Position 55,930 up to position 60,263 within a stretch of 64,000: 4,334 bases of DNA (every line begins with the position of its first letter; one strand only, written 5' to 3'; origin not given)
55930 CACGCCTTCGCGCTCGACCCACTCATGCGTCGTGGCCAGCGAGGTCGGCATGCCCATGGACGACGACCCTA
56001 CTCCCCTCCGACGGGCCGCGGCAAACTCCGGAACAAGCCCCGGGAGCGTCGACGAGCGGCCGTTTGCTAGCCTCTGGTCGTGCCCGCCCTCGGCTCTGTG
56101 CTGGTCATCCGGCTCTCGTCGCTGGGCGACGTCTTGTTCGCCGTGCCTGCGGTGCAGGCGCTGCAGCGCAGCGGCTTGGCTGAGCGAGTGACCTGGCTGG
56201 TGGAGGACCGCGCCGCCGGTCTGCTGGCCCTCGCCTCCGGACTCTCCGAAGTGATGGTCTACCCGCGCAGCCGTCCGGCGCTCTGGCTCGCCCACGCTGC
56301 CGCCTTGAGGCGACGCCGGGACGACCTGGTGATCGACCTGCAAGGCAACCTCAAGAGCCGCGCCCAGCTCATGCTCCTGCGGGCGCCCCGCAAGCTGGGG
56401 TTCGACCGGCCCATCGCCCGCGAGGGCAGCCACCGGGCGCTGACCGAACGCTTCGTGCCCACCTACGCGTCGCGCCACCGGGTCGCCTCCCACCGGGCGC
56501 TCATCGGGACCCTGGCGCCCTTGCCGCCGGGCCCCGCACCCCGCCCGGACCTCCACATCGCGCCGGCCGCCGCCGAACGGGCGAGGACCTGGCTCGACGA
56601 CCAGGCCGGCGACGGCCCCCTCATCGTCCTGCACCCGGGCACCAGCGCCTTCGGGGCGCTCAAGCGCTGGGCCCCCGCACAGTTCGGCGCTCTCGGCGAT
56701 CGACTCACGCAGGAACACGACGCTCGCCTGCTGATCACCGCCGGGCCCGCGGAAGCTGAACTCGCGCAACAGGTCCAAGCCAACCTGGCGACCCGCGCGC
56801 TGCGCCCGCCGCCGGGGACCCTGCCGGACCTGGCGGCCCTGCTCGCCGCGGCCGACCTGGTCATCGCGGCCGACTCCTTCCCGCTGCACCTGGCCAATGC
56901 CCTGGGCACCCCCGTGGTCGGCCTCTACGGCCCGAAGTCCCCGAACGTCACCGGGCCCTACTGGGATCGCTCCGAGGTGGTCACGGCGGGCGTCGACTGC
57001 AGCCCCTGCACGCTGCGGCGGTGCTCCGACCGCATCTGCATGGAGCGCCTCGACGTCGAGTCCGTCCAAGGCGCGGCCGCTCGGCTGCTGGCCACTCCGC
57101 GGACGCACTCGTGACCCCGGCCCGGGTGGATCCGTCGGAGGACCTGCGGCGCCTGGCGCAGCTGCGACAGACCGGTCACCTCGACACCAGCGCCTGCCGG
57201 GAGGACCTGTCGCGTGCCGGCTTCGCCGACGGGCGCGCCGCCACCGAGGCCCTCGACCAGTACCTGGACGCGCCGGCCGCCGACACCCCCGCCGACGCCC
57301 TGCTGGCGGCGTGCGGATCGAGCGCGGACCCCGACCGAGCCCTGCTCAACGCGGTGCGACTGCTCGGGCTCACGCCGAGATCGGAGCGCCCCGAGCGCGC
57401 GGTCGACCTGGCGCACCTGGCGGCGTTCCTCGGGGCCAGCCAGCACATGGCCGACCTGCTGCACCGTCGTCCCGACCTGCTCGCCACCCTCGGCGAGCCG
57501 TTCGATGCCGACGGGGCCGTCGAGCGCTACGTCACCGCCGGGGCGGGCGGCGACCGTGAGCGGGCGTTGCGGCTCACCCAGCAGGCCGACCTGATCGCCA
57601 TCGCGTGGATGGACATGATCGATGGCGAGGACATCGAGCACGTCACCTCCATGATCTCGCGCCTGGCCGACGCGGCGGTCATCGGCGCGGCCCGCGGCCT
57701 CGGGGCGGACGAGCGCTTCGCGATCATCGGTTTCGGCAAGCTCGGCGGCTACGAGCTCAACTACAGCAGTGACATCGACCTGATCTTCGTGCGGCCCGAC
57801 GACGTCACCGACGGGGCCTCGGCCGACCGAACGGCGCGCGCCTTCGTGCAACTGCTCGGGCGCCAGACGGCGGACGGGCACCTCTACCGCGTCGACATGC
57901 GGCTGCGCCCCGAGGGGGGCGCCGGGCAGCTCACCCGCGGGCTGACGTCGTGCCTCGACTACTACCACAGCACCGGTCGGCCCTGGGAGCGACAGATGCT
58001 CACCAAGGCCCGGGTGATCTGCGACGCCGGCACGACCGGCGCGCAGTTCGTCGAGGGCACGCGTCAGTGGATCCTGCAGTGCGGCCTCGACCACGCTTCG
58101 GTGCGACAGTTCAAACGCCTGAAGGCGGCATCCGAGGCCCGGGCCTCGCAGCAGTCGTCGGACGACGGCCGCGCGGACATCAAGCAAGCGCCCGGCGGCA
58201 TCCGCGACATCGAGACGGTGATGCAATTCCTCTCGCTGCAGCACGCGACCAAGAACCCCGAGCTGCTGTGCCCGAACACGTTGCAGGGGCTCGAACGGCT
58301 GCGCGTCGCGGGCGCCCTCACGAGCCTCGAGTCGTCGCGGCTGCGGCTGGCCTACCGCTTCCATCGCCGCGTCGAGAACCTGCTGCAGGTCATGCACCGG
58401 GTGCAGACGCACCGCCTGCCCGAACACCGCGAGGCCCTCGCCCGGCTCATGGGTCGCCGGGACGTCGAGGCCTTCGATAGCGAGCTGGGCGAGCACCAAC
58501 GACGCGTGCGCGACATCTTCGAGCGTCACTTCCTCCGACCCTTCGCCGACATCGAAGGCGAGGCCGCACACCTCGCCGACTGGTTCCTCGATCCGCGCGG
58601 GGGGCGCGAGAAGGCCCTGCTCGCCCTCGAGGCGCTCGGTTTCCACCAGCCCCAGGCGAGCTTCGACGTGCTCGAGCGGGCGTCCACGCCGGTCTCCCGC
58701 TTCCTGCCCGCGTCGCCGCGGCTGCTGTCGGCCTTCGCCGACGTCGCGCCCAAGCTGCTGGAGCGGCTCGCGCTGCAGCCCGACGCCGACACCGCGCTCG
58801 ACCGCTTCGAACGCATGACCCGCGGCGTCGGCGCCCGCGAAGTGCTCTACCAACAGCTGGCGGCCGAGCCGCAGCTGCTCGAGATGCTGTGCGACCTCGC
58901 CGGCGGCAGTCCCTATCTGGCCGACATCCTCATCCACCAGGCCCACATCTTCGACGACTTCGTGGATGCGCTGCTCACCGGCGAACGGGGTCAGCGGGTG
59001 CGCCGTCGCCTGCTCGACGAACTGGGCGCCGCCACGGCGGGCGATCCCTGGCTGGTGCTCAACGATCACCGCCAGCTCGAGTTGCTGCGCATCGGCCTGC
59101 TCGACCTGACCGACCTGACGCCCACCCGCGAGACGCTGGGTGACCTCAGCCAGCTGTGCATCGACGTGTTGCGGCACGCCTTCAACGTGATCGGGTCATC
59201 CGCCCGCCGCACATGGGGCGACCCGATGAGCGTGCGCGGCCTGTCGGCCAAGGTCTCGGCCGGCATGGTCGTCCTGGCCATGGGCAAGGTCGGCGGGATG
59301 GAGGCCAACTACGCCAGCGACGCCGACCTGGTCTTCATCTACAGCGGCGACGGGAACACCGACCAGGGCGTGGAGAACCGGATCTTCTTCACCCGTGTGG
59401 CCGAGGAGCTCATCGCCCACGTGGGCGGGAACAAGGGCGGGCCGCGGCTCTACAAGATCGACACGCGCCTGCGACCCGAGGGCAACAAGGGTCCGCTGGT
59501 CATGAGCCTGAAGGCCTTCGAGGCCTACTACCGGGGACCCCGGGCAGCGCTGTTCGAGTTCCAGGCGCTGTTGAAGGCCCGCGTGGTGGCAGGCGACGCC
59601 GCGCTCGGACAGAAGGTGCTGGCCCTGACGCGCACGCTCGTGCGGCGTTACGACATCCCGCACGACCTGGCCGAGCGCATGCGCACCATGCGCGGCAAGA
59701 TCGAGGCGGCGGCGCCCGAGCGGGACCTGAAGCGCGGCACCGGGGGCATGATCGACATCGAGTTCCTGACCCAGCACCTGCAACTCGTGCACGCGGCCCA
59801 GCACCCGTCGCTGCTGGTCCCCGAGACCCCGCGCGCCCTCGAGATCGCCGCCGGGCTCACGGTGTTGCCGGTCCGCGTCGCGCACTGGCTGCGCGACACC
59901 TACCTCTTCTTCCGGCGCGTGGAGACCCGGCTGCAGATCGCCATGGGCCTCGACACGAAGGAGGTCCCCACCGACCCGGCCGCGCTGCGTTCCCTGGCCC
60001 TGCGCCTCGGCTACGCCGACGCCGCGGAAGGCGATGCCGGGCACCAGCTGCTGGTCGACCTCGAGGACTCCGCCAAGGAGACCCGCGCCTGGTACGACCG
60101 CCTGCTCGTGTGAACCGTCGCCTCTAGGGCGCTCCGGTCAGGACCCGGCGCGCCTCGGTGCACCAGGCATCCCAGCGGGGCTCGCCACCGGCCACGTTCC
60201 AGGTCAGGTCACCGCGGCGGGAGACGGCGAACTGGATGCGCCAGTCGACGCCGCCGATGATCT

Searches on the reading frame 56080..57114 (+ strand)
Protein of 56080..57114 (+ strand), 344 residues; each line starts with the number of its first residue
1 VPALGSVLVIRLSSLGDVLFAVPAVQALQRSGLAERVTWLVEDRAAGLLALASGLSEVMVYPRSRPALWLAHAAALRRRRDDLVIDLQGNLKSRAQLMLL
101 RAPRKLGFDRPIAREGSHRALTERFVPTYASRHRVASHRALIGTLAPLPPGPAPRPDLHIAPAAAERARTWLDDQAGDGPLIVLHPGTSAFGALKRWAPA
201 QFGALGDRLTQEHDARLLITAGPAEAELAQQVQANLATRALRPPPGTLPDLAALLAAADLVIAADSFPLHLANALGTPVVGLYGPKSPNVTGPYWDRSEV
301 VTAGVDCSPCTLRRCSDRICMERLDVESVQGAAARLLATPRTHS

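Call 49: search_protein_families(library=pfam, proteins=[window:56080-57114:+], max_evalue=0.0001)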
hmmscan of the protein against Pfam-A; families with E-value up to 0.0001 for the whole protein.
window:56080-57114:+ (344 aa): 1 family
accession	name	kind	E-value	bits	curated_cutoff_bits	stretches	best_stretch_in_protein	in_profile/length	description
PF01075.23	Glyco_transf_9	-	4.4e-36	124.9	22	1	70-316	2-242/247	Glycosyltransferase family 9 (heptosyltransferase)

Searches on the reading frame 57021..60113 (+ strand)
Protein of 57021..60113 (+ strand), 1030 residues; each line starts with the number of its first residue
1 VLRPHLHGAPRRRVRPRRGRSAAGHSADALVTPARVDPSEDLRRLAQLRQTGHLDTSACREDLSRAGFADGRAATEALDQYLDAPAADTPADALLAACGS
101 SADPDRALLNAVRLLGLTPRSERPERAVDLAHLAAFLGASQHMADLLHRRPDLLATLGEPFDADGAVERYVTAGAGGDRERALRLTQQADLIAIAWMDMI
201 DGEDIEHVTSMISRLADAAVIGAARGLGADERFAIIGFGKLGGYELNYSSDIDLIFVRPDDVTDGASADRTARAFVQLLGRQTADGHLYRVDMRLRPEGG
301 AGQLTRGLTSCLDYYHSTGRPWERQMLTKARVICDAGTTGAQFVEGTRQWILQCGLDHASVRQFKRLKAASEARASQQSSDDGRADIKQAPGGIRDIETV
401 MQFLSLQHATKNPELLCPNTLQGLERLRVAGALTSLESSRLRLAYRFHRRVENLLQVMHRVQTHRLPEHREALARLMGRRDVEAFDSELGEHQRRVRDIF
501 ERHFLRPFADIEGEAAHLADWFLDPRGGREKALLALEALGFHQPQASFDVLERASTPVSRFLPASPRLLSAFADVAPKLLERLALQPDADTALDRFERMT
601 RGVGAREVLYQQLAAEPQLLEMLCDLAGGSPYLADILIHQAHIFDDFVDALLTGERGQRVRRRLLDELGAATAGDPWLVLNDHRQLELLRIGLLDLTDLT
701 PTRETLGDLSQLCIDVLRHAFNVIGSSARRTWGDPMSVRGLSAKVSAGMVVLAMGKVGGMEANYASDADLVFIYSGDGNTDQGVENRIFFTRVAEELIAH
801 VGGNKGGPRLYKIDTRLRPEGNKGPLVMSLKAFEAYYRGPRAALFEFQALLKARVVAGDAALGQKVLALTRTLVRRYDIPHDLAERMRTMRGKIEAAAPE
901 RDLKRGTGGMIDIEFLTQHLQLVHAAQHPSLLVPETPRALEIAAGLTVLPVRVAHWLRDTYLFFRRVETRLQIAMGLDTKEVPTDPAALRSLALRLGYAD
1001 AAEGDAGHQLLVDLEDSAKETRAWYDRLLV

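Call 91: search_protein_families(library=pfam, proteins=[window:57021-60113:+], max_evalue=0.001)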
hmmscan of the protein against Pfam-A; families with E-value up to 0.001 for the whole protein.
window:57021-60113:+ (1030 aa): 2 families
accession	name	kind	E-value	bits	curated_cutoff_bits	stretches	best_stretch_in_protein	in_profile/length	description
PF03710.21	GlnE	-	5.2e-90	301.7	24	2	621-867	2-250/252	Glutamate-ammonia ligase adenylyltransferase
PF08335.16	GlnD_UR_UTase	-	2.5e-40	138.2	21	2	368-502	7-139/141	GlnD PII-uridylyltransferase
